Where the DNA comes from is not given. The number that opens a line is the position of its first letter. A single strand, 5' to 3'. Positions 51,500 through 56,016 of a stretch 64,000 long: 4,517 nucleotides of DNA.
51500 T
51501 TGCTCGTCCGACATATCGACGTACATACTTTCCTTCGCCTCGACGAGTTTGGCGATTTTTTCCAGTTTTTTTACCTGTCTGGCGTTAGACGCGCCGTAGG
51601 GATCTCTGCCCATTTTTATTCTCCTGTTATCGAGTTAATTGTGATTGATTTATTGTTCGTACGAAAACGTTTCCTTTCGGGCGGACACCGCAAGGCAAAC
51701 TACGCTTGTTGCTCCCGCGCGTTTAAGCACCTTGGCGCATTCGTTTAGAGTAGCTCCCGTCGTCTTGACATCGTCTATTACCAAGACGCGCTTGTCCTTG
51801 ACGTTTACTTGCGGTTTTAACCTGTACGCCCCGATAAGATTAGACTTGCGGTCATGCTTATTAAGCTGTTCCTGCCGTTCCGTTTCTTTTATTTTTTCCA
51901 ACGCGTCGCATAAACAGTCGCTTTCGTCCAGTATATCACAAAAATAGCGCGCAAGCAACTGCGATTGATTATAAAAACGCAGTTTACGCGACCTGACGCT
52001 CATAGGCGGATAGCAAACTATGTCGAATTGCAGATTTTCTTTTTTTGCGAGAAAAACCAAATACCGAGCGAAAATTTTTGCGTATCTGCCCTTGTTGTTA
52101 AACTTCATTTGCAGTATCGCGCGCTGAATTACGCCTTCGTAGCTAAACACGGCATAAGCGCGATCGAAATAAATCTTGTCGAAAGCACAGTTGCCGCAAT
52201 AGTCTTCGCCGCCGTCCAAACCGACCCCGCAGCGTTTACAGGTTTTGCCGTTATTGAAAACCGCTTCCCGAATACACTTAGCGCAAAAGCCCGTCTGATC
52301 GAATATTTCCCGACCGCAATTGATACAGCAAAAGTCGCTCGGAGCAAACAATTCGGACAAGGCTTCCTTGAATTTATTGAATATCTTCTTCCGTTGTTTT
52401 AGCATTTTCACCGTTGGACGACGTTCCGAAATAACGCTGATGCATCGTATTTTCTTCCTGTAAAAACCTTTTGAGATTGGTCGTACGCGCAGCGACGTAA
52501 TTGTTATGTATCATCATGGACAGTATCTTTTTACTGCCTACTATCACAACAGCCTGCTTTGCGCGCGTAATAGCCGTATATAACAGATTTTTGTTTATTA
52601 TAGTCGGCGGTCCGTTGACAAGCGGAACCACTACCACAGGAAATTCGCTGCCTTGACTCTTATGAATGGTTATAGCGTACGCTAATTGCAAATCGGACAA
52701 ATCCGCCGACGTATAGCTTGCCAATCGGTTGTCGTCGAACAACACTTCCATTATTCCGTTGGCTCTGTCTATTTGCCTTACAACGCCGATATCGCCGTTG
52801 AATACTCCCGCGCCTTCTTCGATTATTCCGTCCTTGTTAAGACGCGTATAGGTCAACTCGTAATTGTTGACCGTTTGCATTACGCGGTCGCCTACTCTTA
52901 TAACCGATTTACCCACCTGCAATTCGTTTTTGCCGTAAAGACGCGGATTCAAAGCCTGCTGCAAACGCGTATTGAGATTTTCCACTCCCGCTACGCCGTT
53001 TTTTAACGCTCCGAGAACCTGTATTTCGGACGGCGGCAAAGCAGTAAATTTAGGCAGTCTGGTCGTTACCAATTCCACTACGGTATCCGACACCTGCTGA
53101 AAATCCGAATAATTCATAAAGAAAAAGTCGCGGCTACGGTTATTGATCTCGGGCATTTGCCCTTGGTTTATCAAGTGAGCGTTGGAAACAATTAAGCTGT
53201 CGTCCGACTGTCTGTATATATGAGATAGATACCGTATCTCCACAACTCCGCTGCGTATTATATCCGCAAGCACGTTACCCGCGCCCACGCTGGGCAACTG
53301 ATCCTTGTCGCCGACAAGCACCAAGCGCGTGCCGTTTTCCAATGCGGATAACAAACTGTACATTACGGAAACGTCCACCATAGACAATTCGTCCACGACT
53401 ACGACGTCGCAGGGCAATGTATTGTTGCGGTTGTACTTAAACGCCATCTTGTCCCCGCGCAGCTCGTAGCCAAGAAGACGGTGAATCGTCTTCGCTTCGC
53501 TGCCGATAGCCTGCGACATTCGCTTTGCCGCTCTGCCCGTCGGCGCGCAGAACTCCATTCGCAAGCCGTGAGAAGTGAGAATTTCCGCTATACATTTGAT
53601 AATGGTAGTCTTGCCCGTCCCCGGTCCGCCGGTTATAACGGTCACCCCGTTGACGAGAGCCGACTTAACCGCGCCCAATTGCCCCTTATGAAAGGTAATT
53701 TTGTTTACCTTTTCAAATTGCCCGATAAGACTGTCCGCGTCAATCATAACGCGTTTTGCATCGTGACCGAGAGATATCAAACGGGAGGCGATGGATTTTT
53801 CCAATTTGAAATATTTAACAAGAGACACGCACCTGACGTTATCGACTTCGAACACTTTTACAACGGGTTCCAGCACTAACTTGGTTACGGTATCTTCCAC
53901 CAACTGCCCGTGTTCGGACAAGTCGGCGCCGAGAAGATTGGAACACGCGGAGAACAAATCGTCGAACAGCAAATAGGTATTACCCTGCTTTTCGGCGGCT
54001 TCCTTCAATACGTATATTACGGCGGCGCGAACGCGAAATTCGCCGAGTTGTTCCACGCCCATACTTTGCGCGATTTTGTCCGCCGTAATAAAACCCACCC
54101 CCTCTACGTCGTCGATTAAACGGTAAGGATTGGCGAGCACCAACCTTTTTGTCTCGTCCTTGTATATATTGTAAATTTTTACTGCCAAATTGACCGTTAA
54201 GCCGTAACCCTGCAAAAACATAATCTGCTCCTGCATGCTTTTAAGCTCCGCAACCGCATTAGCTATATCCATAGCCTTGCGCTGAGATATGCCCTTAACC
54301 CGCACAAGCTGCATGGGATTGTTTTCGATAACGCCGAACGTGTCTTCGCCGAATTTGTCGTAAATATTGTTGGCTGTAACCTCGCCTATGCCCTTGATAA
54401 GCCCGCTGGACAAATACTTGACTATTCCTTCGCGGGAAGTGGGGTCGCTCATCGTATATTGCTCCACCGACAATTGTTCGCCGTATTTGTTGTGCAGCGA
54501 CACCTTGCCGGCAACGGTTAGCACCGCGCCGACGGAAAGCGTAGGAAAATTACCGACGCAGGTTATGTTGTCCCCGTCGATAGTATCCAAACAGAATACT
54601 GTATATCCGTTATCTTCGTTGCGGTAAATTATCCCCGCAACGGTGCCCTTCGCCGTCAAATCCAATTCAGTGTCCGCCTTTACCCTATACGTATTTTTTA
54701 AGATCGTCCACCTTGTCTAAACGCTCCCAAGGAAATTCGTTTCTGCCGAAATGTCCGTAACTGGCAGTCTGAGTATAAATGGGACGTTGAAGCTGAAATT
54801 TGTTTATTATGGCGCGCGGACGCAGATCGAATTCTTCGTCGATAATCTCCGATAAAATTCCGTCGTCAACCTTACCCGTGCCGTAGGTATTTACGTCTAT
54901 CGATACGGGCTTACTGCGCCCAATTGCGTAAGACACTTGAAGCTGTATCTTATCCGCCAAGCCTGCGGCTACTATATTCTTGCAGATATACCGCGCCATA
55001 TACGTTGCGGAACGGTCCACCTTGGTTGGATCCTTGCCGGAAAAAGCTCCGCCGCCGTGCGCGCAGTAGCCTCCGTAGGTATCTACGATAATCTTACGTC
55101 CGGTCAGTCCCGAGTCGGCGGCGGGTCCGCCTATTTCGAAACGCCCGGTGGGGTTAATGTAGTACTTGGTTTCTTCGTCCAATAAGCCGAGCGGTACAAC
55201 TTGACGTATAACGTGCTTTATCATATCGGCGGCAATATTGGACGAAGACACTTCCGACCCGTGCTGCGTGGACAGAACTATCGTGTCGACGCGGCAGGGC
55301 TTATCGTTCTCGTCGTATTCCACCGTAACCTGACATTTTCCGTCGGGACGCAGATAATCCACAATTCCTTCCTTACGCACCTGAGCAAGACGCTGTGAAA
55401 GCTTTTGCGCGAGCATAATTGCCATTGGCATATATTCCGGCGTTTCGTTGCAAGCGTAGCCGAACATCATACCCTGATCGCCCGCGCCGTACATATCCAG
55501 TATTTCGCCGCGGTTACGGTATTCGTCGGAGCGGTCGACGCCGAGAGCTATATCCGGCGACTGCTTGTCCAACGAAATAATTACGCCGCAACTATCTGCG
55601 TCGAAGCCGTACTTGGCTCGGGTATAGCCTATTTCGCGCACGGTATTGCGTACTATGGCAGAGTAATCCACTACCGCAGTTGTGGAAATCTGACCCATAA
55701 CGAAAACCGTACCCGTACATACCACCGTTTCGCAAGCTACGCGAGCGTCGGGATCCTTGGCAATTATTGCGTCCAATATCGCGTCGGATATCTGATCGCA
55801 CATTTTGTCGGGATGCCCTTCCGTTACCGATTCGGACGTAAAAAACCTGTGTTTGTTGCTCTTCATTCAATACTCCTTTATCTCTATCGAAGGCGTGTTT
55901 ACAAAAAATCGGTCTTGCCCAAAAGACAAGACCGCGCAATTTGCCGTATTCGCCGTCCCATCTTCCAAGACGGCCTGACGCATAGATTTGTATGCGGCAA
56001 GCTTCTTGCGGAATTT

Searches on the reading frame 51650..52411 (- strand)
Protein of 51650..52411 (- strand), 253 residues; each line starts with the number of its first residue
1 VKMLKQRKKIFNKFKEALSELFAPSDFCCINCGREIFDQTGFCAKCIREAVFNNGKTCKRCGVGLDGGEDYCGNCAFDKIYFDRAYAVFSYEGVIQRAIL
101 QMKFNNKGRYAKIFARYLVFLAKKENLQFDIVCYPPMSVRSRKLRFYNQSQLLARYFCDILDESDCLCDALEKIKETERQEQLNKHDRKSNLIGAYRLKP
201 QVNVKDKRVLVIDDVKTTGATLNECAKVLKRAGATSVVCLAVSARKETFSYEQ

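Call 46: search_protein_families(library=pfam, proteins=[window:51650-52411:-], max_evalue=0.001)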
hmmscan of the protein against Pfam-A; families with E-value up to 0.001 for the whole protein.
window:51650-52411:- (253 aa): 3 families
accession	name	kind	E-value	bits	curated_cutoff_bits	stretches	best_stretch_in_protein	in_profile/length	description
PF18912.6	DZR_2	-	6.1e-08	32.8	27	1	21-76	5-56/56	Double zinc ribbon domain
PF00156.33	Pribosyltran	-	8.6e-08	32.1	26.3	1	199-245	80-126/158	Phosphoribosyl transferase domain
PF12773.13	DZR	-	0.00056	20.5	27.3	0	29-75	1-44/45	Double zinc ribbon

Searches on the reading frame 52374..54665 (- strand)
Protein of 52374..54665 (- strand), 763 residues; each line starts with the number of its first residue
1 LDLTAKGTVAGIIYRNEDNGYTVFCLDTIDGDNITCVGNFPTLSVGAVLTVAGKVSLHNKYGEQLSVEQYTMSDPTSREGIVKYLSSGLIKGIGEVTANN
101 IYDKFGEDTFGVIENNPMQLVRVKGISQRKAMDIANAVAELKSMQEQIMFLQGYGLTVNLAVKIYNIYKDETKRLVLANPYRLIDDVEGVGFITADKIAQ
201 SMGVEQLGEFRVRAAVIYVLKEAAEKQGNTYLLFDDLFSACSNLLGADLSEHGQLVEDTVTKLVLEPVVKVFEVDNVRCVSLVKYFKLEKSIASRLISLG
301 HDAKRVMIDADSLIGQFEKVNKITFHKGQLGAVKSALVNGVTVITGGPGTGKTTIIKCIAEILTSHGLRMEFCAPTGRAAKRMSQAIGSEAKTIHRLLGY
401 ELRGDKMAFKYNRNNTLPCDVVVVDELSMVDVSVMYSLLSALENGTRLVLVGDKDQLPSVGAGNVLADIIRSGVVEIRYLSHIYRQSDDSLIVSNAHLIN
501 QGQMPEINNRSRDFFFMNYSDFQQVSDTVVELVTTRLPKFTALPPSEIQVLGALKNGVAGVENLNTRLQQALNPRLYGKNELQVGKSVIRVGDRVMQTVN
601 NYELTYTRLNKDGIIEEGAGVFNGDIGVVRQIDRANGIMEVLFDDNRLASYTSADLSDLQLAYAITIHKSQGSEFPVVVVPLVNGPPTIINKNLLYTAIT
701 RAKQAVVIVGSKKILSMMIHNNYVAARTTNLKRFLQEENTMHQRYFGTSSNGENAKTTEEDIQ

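Call 71: search_protein_families(library=pfam, proteins=[window:52374-54665:-], max_evalue=0.0001)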
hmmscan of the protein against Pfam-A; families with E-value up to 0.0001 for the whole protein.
window:52374-54665:- (763 aa): 12 families
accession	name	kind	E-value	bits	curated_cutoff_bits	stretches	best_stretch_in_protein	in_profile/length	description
PF13245.12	AAA_19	-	1.2e-43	149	25.1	1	329-461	1-133/134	AAA domain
PF13604.12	AAA_30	-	1.7e-41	142.5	27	1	326-506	3-175/191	AAA domain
PF14490.11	HHH_RecD2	-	8.7e-38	128.6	27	2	142-231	3-92/92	ATP-dependent RecD2 DNA helicase HHH domain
PF23139.1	OB_YrrC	-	5.5e-21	74.7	27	1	5-74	4-75/76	ATP-dependent DNA helicase YrrC, OB-fold domain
PF18335.7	SH3_13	-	2e-20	72.7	41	1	564-643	1-65/65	ATP-dependent RecD-like DNA helicase SH3 domain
PF13538.12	UvrD_C_2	-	2.5e-16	59.7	27.4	1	661-709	1-52/52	UvrD-like helicase C-terminal domain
PF01443.25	Viral_helicase1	-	2.1e-14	54.3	21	2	649-709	165-227/228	Viral superfamily 1 RNA helicase core domain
PF13086.12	AAA_11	-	7.8e-11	42.7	27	0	418-460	213-253/257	AAA domain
PF13401.12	AAA_22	-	2.2e-05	25.2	27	1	340-454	6-124/130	AAA domain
PF13361.12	UvrD_C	-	3.4e-05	23.9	25.6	1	646-710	271-347/350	UvrD-like helicase C-terminal domain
PF00580.27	UvrD-helicase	-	6.4e-05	23.2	23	0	329-391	5-69/271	UvrD/REP helicase N-terminal domain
PF13476.12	AAA_23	-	8.3e-05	23.7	27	0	315-365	8-45/201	AAA domain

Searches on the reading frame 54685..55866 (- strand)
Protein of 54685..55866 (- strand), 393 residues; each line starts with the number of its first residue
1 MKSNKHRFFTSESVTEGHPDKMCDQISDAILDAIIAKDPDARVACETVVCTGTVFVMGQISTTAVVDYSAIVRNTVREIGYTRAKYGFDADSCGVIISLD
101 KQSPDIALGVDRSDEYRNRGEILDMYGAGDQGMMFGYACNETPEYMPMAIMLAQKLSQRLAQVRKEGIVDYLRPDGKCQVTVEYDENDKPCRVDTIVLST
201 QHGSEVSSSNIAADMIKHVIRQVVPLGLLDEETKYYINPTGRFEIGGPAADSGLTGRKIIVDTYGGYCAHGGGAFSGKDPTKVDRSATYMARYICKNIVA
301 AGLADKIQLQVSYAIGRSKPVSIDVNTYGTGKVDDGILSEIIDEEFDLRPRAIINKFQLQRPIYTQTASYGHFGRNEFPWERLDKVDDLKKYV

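Call 71: search_protein_families(library=pfam, proteins=[window:54685-55866:-], max_evalue=0.0001)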
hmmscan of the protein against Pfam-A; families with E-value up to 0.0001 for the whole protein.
window:54685-55866:- (393 aa): 3 families
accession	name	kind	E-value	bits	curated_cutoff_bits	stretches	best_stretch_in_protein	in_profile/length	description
PF02773.21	S-AdoMet_synt_C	-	3e-68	228.5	25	1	245-382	1-138/138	S-adenosylmethionine synthetase, C-terminal domain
PF02772.21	S-AdoMet_synt_M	-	4.2e-50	169.3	29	1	126-243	2-120/120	S-adenosylmethionine synthetase, central domain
PF00438.25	S-AdoMet_synt_N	-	3.8e-44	149.7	33.1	1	7-104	2-99/99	S-adenosylmethionine synthetase, N-terminal domain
